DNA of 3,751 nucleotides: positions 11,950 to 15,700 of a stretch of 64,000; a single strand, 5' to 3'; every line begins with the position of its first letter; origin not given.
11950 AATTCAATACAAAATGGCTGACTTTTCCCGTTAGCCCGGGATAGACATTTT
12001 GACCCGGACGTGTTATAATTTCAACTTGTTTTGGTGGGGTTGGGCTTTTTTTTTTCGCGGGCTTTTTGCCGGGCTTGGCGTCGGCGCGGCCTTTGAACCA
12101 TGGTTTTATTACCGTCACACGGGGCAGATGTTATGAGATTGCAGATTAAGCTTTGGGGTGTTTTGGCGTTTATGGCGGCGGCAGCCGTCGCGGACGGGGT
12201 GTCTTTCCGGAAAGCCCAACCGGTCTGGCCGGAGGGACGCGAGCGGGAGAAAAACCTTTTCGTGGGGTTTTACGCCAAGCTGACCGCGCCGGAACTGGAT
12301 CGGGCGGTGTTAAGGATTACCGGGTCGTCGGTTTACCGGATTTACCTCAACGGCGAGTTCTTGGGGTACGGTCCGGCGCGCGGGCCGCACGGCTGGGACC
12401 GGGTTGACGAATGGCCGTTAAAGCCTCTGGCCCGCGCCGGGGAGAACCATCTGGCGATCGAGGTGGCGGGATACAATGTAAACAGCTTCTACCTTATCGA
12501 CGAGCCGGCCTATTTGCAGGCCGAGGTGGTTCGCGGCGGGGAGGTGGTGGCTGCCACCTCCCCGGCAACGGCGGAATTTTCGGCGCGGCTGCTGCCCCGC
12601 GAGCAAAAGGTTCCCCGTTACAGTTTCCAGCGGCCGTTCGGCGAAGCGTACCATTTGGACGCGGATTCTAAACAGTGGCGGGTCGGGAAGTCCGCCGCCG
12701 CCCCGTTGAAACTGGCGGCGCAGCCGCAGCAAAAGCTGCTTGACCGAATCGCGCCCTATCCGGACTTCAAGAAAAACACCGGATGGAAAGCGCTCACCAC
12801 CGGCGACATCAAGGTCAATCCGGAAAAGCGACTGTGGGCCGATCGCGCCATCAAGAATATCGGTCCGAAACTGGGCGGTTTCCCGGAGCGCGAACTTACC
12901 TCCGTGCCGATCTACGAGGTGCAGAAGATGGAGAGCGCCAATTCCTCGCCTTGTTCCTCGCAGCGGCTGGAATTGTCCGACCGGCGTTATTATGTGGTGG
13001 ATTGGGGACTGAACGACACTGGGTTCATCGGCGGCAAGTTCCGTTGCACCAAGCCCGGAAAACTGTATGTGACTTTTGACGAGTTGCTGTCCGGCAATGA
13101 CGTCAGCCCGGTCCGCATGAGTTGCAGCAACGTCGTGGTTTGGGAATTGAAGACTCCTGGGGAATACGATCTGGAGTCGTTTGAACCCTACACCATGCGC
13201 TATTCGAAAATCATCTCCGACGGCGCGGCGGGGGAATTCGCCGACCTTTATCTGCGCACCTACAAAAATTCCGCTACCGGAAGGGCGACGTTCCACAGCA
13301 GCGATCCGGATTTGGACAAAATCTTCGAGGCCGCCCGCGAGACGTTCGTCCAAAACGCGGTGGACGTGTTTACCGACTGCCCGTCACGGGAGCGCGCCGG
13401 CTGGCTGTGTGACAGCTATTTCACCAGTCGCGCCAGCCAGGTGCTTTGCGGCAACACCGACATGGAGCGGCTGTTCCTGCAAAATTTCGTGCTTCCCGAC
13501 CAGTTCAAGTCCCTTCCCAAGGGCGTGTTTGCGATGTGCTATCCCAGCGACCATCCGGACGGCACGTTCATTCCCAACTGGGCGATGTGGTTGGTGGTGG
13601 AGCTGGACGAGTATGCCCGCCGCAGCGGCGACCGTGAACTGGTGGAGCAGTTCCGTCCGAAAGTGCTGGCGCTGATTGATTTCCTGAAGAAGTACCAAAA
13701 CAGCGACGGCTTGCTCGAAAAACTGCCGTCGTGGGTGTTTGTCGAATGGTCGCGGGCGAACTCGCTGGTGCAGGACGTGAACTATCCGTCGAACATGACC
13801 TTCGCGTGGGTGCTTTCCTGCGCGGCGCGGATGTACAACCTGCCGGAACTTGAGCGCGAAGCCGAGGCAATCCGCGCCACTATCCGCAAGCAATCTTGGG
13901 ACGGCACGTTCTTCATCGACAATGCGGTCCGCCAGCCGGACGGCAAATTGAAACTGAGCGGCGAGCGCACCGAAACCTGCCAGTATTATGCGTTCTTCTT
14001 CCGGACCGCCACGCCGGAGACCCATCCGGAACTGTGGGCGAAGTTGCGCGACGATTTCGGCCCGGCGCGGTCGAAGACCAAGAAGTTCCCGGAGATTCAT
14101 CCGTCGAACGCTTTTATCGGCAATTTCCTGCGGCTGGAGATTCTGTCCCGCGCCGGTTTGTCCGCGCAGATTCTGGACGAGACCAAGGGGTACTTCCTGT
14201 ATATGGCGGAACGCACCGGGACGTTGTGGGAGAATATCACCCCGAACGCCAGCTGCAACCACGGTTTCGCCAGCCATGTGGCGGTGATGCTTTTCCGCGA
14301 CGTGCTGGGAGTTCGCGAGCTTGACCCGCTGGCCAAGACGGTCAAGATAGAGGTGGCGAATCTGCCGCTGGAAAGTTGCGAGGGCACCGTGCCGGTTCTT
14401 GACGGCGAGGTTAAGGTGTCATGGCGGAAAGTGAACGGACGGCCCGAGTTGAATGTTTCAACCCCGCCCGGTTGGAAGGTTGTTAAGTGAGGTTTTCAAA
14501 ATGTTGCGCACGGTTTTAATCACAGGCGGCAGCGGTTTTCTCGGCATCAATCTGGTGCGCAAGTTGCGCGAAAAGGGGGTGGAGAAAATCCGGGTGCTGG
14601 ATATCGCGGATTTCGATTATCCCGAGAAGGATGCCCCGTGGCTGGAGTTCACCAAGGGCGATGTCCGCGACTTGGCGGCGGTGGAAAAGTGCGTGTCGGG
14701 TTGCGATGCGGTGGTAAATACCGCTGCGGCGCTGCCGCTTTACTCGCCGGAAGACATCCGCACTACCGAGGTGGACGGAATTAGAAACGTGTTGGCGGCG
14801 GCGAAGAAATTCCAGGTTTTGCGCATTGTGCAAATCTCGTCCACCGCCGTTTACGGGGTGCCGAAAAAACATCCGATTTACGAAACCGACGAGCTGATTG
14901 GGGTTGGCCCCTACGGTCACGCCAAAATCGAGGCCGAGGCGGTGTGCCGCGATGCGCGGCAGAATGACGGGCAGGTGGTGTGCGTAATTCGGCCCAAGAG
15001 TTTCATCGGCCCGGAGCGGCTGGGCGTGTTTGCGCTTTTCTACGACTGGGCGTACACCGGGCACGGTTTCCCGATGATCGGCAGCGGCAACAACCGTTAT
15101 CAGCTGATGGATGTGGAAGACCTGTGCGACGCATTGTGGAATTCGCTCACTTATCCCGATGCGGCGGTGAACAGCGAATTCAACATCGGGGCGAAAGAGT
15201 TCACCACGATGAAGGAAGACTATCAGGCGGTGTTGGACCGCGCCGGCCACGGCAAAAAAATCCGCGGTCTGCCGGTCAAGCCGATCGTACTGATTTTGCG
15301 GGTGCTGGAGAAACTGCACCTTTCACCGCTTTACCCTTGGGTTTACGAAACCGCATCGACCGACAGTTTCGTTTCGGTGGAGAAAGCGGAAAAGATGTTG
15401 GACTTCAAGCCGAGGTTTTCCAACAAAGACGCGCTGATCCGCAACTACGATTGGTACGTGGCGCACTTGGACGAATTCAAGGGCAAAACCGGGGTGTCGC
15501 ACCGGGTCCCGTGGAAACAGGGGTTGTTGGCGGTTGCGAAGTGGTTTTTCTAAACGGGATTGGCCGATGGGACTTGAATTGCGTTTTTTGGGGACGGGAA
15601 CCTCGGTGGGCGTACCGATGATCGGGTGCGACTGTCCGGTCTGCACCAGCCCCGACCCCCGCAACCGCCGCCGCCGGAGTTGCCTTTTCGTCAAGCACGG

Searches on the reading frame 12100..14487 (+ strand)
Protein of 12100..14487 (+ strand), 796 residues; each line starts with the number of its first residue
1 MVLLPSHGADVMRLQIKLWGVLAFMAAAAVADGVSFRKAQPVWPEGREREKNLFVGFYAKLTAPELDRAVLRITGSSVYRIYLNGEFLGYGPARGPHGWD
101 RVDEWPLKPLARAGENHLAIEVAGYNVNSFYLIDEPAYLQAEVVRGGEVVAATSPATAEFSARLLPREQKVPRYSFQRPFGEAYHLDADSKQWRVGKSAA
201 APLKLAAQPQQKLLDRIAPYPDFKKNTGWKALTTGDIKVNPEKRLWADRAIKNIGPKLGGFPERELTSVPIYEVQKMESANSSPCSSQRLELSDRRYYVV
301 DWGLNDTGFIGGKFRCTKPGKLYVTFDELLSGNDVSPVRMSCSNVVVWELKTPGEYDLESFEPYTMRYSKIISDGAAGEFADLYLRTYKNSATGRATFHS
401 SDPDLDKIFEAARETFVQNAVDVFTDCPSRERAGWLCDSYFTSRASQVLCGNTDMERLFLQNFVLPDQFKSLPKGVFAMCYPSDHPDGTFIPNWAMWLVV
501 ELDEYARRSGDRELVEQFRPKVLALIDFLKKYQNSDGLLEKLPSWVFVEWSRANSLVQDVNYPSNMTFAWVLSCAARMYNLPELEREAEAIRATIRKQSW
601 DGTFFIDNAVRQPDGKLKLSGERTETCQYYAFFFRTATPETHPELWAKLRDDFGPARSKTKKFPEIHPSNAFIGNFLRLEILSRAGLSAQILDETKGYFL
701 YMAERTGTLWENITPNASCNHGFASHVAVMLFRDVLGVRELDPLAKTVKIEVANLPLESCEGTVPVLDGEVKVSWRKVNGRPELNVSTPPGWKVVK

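Call 9: search_protein_families(library=pfam, proteins=[window:12100-14487:+], max_evalue=0.001)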
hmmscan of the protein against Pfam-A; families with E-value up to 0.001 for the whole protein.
window:12100-14487:+ (796 aa): 1 family
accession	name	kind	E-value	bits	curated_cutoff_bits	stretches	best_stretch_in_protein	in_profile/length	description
PF17389.8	Bac_rhamnosid6H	-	4.4e-22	79.3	24.5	1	396-734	4-338/339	Bacterial alpha-L-rhamnosidase 6 hairpin glycosidase domain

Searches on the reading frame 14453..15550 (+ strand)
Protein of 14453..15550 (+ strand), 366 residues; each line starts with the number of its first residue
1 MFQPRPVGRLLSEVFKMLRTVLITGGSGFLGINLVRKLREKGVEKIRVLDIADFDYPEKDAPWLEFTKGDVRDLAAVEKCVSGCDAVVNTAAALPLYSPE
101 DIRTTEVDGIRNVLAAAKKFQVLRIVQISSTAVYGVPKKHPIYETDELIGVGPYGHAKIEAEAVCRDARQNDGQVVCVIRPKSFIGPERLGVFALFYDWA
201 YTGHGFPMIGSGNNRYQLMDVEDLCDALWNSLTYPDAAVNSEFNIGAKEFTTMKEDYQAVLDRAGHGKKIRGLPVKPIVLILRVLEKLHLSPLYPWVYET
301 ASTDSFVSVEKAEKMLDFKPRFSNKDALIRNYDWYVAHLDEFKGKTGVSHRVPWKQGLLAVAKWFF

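Call 9: search_protein_families(library=pfam, proteins=[window:14453-15550:+], max_evalue=0.001)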
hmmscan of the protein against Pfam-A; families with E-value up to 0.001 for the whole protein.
window:14453-15550:+ (366 aa): 7 families
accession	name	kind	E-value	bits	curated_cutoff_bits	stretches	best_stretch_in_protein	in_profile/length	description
PF01370.27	Epimerase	-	4.2e-38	131.5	20.9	1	21-246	1-240/240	NAD dependent epimerase/dehydratase family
PF16363.11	GDP_Man_Dehyd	-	2.6e-23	83.5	27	1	22-323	1-324/332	GDP-mannose 4,6 dehydratase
PF01073.25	3Beta_HSD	-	1.9e-20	73.5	22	1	22-225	1-222/280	3-beta hydroxysteroid dehydrogenase/isomerase family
PF13460.12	NAD_binding_10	-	2.5e-12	47.5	27.2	1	25-167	1-133/184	NAD(P)H-binding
PF07993.18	NAD_binding_4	-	5.4e-12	45.8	20.1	1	77-188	82-211/258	Male sterility protein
PF04321.23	RmlD_sub_bind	-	8.2e-12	45.2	27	1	20-170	2-141/287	RmlD substrate binding domain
PF02719.21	Polysacc_synt_2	-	1.6e-08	34.5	20.2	1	21-130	1-128/293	Polysaccharide biosynthesis protein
